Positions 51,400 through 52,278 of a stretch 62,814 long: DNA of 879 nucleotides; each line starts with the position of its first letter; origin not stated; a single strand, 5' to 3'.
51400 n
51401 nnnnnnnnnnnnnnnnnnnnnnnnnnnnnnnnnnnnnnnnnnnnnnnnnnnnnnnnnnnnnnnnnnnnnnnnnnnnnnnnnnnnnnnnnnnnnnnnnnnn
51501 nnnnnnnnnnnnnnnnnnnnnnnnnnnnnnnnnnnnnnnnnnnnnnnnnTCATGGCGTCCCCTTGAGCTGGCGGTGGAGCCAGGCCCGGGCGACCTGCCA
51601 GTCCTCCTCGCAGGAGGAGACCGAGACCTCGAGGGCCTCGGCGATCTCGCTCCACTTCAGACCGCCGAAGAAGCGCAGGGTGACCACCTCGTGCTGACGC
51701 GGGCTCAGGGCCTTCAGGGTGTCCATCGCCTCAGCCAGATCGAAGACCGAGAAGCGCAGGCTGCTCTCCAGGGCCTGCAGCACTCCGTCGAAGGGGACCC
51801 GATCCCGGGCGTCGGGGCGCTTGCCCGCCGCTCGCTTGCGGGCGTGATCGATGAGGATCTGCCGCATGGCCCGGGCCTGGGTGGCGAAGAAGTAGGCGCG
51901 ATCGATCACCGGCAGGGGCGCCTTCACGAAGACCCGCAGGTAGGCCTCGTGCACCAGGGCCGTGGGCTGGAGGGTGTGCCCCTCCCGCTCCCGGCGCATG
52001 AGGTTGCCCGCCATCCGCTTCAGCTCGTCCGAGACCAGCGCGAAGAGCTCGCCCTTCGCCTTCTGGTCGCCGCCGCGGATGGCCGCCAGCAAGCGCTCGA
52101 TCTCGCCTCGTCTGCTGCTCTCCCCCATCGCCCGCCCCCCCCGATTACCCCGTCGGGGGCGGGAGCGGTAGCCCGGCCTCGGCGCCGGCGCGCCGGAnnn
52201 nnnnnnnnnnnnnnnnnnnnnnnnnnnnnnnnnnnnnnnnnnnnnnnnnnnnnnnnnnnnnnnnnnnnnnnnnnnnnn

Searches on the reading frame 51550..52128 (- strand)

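Call 69: search_protein_families(library=pfam, proteins=[window:51550-52128:-])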
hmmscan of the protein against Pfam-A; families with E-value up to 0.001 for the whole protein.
window:51550-52128:- (192 aa): 3 families
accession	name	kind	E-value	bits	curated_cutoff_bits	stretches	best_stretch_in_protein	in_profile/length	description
PF07638.17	Sigma70_ECF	-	1.1e-48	166.1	21.1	1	9-189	3-184/185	ECF sigma factor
PF08281.18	Sigma70_r4_2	-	2.6e-10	40.2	25.7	1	133-174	3-44/54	Sigma-70, region 4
PF04545.22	Sigma70_r4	-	6.8e-07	29.1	24.1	1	138-171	2-35/50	Sigma-70, region 4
